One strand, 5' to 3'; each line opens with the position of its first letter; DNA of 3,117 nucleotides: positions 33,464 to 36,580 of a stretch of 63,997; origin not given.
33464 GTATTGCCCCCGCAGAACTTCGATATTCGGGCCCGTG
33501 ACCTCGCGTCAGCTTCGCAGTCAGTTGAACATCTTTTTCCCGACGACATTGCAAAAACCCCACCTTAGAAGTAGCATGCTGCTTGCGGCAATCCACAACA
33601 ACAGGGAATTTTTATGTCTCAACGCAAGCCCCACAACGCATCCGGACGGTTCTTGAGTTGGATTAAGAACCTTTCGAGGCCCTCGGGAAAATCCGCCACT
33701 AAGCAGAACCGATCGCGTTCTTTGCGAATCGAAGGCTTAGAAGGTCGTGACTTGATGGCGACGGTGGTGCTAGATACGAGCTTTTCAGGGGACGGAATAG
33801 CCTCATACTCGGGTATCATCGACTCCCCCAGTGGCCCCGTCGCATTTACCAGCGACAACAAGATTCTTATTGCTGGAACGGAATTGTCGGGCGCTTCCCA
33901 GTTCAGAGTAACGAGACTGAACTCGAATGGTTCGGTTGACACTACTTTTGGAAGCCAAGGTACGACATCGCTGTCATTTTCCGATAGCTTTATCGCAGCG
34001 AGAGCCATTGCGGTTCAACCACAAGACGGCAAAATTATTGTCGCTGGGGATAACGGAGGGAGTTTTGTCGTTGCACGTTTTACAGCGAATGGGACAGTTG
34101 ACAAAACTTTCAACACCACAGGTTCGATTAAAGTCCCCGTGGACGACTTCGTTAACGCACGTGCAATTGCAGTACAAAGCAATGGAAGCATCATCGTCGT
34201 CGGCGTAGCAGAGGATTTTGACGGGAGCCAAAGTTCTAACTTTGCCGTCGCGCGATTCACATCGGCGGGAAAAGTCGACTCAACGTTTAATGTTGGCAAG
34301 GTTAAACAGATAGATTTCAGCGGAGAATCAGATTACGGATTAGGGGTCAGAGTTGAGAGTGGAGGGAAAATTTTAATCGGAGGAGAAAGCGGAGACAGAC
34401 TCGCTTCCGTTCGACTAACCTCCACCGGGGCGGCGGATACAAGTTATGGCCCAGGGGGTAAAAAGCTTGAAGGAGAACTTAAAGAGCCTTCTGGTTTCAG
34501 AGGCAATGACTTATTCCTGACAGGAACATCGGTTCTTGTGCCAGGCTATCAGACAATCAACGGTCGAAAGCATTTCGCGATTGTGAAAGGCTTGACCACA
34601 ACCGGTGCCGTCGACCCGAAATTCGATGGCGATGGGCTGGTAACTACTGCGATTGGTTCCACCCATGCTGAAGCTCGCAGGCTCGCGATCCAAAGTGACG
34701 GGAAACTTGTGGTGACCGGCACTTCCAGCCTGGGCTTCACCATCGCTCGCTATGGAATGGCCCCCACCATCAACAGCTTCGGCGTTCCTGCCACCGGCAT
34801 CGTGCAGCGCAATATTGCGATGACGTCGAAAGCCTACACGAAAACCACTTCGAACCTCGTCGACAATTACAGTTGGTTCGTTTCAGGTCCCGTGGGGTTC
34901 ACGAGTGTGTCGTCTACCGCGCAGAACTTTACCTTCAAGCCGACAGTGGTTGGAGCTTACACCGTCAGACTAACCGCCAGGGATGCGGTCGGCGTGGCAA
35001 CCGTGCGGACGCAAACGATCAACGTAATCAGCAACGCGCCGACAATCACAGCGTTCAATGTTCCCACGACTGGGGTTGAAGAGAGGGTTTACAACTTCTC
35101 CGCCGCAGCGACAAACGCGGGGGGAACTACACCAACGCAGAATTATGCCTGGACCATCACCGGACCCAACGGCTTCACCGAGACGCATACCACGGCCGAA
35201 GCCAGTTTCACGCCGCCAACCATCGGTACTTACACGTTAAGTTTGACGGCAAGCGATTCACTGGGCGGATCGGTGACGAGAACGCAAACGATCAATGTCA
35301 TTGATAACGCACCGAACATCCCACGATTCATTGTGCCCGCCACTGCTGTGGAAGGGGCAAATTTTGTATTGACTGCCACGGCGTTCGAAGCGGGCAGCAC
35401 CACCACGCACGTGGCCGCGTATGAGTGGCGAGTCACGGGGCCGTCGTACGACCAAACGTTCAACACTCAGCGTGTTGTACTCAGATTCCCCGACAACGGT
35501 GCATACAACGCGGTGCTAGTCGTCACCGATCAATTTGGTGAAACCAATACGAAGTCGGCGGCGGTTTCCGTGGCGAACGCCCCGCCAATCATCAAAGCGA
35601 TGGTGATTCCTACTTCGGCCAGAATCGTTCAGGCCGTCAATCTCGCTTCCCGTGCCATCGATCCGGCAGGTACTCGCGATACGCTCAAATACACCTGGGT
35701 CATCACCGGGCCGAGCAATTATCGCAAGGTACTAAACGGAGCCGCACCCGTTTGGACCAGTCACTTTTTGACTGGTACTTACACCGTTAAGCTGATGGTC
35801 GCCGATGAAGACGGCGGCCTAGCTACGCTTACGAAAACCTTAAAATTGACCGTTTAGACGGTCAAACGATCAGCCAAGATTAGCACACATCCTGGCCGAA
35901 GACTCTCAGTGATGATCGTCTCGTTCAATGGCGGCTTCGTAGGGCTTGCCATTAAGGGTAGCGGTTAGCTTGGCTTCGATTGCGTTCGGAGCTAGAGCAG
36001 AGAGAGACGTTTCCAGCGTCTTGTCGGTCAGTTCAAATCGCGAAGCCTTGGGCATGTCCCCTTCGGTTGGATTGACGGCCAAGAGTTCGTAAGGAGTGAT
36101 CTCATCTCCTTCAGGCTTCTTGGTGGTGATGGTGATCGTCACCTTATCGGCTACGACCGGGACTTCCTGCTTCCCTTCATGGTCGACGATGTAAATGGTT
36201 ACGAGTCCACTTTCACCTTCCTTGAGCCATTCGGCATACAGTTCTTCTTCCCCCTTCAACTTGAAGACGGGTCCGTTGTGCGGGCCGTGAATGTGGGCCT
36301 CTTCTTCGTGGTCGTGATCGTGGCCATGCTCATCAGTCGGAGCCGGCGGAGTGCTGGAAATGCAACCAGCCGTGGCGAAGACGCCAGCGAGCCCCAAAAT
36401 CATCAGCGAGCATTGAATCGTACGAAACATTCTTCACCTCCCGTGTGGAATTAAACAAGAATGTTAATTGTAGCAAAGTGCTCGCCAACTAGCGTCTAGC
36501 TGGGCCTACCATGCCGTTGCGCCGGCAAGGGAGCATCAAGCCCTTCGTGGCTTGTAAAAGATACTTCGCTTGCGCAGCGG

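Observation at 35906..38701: Satellite BMC-T shell protein divergent from an FwdB/FhcB-like protein and upstream of a His-rich lipoprotein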

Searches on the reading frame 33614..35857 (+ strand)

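Call 3: search_protein_families(library=pfam, proteins=[window:33614-35857:+], max_evalue=0.01)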
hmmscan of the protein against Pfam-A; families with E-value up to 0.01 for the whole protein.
window:33614-35857:+ (747 aa): 9 families
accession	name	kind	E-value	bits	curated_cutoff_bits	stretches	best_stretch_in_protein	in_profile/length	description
PF17164.10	DUF5122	-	1.9e-30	105.2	27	3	80-112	2-36/36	Domain of unknown function (DUF5122) beta-propeller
PF18911.6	PKD_4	-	4.4e-14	52.7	27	1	574-653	10-85/85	PKD domain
PF22352.2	K319L-like_PKD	-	3.3e-10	40.3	27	1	508-562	28-84/84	K319L-like, PKD domain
PF00801.26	PKD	-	4.2e-08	33.5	23.5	0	419-467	32-77/80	PKD domain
PF07495.19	Y_Y_Y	-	1.8e-06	28.2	26.6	0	511-562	10-62/65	Y_Y_Y domain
PF24908.1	Ig_SIBA-E_2nd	-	1.9e-06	28.4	27.8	0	401-464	21-81/117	Integrin beta-like protein A-E, second Ig-like domain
PF16820.11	PKD_3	-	0.00098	19.4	26.3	0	417-455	33-66/68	PKD-like domain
PF16403.11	Bact_surface_Ig-like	-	0.0065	16.9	27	0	536-562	45-71/71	Bacterial surface protein, Ig-like domain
PF16967.11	TcfC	-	0.0093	16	29.4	0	706-738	29-61/68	E-set like domain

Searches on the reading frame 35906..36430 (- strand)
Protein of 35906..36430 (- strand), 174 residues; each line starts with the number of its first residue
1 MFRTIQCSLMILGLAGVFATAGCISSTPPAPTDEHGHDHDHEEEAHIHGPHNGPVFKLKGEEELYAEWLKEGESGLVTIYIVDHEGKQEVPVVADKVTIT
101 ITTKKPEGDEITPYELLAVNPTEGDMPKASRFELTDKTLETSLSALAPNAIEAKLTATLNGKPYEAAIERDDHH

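Call 3: search_protein_families(library=pfam, proteins=[window:35906-36430:-], max_evalue=0.01)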
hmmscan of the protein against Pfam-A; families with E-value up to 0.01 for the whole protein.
window:35906-36430:- (174 aa): 0 families

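Call 4: search_protein_families(library=ncbifam, proteins=[window:35906-36430:-], max_evalue=0.01)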
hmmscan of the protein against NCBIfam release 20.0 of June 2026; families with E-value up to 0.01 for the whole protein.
window:35906-36430:- (174 aa): 1 family
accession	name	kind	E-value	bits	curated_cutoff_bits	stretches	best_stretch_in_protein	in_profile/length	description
TIGR04203.1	RPT_S_cricet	repeat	0.0087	16.2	60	0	97-112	12-27/38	TIGR04203-type repeat-containing surface protein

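Call 43: find_homologous_proteins(query=window:35906-36430:-)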
Query window:35906-36430:- (174 aa): 6 proteins with E <= 0.001 among 75 candidates.
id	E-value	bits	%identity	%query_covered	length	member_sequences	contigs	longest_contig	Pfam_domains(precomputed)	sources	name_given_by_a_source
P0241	5.8e-112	389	100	100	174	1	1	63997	-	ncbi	-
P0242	2.2e-51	192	60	100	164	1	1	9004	-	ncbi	-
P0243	1.2e-44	170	55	72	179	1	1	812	-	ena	-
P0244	3.5e-25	107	44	94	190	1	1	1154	-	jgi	jgi:hypothetical protein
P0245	1.6e-20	92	44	80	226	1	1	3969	-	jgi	jgi:hypothetical protein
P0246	8.6e-14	70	34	77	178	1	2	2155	-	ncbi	-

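Call 44: find_encoding_contigs(protein=P0242, flank=9000, max_places=1)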
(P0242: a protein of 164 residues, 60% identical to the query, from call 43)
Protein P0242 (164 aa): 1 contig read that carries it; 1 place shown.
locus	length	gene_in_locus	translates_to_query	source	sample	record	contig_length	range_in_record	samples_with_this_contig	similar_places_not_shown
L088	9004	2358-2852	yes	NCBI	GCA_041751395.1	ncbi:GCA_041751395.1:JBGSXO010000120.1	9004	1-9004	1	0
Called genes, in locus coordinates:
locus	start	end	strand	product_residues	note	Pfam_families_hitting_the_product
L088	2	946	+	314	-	?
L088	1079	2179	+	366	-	PF00089:Trypsin, PF13365:Trypsin_2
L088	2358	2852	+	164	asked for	-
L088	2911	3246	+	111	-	PF07719:TPR_2 (faint), PF00515:TPR_1 (faint), PF13424:TPR_12 (faint), PF13431:TPR_17 (faint), PF13414:TPR_11 (weak), PF14559:TPR_19 (weak)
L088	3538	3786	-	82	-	PF18480:DUF5615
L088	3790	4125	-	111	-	PF04255:DUF433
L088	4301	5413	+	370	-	PF01408:GFO_IDH_MocA, PF22725:GFO_IDH_MocA_C3 (weak)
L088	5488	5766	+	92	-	-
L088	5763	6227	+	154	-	-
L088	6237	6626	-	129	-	-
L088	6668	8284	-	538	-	PF00140:Sigma70_r1_2, PF04542:Sigma70_r2, PF04539:Sigma70_r3, PF04545:Sigma70_r4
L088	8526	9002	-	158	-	?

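Call 45: find_encoding_contigs(protein=P0245, flank=5000, max_places=1)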
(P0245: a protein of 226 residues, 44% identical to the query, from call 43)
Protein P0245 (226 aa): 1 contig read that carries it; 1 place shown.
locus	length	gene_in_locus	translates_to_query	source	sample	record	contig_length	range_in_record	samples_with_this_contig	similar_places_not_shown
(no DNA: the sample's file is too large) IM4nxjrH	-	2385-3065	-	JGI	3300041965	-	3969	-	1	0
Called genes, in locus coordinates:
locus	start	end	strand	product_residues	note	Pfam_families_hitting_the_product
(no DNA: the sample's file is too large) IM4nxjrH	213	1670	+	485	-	-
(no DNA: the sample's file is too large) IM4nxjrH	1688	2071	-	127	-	PF00072:Response_reg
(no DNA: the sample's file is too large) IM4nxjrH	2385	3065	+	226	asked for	-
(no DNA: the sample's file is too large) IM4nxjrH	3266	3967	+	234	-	?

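Call 53: search_protein_representatives(protein=window:35906-36430:-)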
Query: 174 residues. Proteins with E-value up to 0.001 (for the whole library): 543; up to 1e-10: 130; up to 1e-30: 3. The best 150 are listed.
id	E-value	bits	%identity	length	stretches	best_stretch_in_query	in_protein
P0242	6.9e-52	192.0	63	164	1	1-174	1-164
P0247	7.7e-48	178.9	56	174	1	1-174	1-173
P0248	2.7e-31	125.0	45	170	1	11-174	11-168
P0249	1.0e-26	110.1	49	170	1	14-173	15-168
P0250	4.5e-25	104.7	47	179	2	34-173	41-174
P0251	5.0e-25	104.6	49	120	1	60-174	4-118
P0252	2.7e-24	102.2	36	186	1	5-173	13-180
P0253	4.1e-24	101.6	48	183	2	34-173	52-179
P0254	1.4e-22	96.7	40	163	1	12-170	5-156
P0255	4.1e-22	95.1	40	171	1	6-174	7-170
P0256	2.6e-20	89.2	44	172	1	25-173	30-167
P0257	3.6e-20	88.8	40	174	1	18-173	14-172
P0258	1.5e-19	86.7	37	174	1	21-172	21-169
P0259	3.7e-19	85.5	39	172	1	14-173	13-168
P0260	5.0e-19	85.1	36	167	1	11-174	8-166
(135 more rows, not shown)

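Call 56: search_protein_families(library=pfam, alignment_id=A1, max_evalue=0.01)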
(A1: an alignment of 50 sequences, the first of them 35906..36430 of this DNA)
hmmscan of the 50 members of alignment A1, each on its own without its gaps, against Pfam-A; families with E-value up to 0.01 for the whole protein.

A. member 1, window:35906-36430:- (174 aa): 0 families

B. families by the number of members that match (of 50 scanned): 4 families
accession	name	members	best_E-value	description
PF14435.11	SUKH-4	1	0.0064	SUKH-4 immunity protein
PF08842.16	Mfa2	1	0.0065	Fimbrillin-A associated anchor proteins Mfa1 and Mfa2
PF09648.15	YycI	1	0.007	YycI protein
PF25184.1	YxzE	1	0.0082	YxzE-like putative bacteriocin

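Call 57: find_encoding_contigs(protein=P0247, flank=8000, max_places=3)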
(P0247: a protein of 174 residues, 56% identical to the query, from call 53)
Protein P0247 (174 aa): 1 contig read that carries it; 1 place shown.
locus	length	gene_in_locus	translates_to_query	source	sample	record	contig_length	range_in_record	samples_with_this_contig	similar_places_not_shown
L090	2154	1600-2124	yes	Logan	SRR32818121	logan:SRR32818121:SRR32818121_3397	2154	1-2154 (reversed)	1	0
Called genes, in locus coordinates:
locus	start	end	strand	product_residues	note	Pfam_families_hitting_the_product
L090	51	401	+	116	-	PF09966:DUF2200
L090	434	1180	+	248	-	PF05368:NmrA (weak), PF13460:NAD_binding_10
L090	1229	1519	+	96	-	-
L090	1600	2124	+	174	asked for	-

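Call 59: predict_structure(alignment_id=A1)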
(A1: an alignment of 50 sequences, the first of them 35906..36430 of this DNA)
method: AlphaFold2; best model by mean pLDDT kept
length: 174 residues; sequences in the alignment: 50
mean_pLDDT: 86.7   pTM: 0.71
mean pLDDT of the five models: 86.7, 86.5, 86.4, 85.7, 85.7
residues with pLDDT >= 90: 118; 70-90: 18; 50-70: 38; < 50: 0
segments of 3 or more residues with pLDDT < 50: none
pLDDT, mean of each block of 10 residues (from residue 1): 57 60 67 64 81 95 93 96 96 98 98 98 95 98 94 97 95 69
secondary structure, 60 per line:
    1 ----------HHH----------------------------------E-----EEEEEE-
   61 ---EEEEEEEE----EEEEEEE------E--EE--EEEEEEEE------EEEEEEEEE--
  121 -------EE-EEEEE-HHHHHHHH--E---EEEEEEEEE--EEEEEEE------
elements in order: E54-59 E64-71 E76-82 E96-103 E110-118 E131-135 H137-144 E151-159 E162-168

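Call 61: fold_search(model_id=the predicted structure, library=pdb)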
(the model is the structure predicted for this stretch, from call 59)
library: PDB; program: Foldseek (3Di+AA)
matches with E <= 10: 1552; with E <= 0.001: 0
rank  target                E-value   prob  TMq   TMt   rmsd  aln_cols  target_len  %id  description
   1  1wfo_MODEL_1_A        2.8e-03  0.97  0.26  0.32  19.2       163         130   13  The eighth FN3 domain of human sidekick-2 (released 2005-06-07)
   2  7n6y_A                4.6e-03  0.75  0.21  0.10   9.1       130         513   12  Mouse norovirus (MNV-1) capsid at pH 5.0 (released 2021-09-08)
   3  6h6m_A                4.8e-03  0.75  0.20  0.14  10.1       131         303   13  CR10 murine norovirus protruding domain in complex with the CD300lf receptor and glycochenodeoxycholate (GCDCA) (released 2019-08-14)
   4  9ll4_A                5.4e-03  0.99  0.31  0.44   6.5       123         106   14  Crystal structure of the Helicobacter pylori copper resistance determinant CrdA in complex with silver ions in space g (released 2025-11-19)
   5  8uux_C                5.4e-03  0.75  0.21  0.10   8.9       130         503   13  Murine norovirus capsid protein in the presence of 1mM calcium (released 2024-01-17)
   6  5or7_A                5.4e-03  0.72  0.20  0.14  10.0       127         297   13  Atomic structure of the murine norovirus protruding domain and sCD300lf receptor complex (released 2018-03-21)
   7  8uux_B                5.7e-03  0.72  0.21  0.10  10.1       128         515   13  Murine norovirus capsid protein in the presence of 1mM calcium (released 2024-01-17)
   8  6e47_A                8.7e-03  0.77  0.21  0.14   9.6       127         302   15  Crystal Structure of the Murine Norovirus VP1 P domain in complex with the CD300lf Receptor and Glycochenodeoxycholic  (released 2018-09-12)
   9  9nms_A                9.2e-03  0.99  0.34  0.22   6.5       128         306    9  R162Q mutant of inwardly rectifying potassium channel Kir7.1 (released 2026-01-28)
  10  2edd_MODEL_1_A        9.2e-03  0.95  0.25  0.33  13.8       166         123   13  Solution structure of the fifth fibronectin type III domain of human Netrin receptor DCC (released 2008-03-04)
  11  1xq4_B                1.0e-02  0.60  0.22  0.28   9.2       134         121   14  Crystal Structure of the Putative ApaA Protein from Bordetella pertussis, Northeast Structural Genomics Target BeR40 (released 2004-11-09)
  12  6gq8_A                1.3e-02  0.93  0.29  0.39   6.3       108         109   17  Superoxide reductase from Nanoarchaeum equitans (released 2018-06-20)
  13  2eix_A                1.4e-02  0.75  0.23  0.18  13.3       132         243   13  The Structure of Physarum polycephalum cytochrome b5 reductase (released 2007-04-17)
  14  9ll2_A                1.5e-02  0.98  0.33  0.46   6.4       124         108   14  Crystal structure of the Helicobacter pylori copper resistance determinant CrdA in the apo form (released 2025-11-19)
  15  9pr5_A                1.7e-02  0.99  0.36  0.24   6.4       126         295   10  Cryo-EM structure of the human inward-rectifier potassium 7.1 channel (Kir7.1) extended state (released 2026-02-25)
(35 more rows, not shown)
